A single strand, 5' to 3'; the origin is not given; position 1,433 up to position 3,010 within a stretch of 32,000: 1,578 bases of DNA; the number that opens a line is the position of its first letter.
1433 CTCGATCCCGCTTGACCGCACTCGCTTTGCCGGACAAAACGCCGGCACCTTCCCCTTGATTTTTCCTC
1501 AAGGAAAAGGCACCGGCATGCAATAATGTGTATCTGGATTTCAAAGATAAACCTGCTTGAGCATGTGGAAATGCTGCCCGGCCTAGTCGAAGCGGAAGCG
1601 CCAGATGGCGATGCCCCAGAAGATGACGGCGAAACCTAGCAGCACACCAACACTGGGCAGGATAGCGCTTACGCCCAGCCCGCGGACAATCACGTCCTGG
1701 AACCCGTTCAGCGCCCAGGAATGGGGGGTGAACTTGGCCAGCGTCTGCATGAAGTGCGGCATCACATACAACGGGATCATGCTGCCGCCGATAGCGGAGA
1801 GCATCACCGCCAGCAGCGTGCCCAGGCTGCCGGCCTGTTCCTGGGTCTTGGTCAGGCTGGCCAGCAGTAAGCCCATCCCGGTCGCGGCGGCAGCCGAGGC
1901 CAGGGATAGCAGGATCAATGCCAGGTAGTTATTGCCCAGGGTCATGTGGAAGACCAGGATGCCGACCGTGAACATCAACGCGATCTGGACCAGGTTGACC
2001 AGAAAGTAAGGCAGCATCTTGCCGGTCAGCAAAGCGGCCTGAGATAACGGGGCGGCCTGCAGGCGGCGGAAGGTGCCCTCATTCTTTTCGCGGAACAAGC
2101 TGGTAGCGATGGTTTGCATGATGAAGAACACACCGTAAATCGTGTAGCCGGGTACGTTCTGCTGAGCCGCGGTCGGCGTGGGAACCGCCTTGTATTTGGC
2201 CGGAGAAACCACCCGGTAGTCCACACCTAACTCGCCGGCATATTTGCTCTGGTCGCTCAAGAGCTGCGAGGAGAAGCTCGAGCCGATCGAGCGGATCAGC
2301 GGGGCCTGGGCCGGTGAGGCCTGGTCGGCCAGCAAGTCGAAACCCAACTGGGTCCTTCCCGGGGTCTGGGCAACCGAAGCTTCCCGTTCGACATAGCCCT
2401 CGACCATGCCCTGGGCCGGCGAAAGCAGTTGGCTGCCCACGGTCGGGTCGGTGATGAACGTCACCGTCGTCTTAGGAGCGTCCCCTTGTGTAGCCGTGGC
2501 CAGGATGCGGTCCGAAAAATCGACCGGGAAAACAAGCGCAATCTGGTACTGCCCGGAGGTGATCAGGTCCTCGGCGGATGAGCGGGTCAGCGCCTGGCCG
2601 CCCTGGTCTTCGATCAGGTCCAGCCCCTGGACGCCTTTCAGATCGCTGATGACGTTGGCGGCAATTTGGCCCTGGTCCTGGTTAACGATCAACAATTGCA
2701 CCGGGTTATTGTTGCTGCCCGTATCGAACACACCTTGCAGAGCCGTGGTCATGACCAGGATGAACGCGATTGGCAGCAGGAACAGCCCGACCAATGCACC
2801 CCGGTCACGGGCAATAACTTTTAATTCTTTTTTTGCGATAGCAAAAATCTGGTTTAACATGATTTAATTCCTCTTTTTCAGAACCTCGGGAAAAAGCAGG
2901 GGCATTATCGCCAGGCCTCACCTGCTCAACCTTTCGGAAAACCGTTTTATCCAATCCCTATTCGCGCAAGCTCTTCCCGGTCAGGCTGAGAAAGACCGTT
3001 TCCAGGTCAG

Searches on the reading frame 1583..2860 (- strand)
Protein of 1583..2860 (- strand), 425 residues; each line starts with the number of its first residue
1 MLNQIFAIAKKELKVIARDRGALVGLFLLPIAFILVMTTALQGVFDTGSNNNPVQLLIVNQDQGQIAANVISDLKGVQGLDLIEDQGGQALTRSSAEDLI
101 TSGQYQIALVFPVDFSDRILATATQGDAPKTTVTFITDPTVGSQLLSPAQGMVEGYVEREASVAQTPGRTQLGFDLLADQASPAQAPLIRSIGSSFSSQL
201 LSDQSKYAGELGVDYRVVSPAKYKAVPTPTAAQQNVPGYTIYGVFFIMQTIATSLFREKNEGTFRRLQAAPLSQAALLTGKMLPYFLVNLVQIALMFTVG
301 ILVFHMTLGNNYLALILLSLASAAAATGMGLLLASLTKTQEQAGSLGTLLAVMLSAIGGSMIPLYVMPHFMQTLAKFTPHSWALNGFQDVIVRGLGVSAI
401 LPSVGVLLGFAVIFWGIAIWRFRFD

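Call 6: search_protein_families(library=pfam, proteins=[window:1583-2860:-])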
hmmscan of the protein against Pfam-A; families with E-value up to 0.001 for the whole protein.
window:1583-2860:- (425 aa): 4 families
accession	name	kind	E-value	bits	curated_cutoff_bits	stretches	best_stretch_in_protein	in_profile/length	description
PF12698.13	ABC2_membrane_3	-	2.2e-40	139.2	31.6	1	25-420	6-347/347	ABC-2 family transporter protein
PF01061.29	ABC2_membrane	-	2.9e-25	89.5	26.9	1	228-390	44-209/211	ABC-2 type transporter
PF12679.13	ABC2_membrane_2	-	1.4e-20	74.2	27.2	1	7-423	2-279/283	ABC-2 family transporter protein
PF12730.13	ABC2_membrane_4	-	0.00017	22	27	1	236-333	51-150/179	ABC-2 family transporter protein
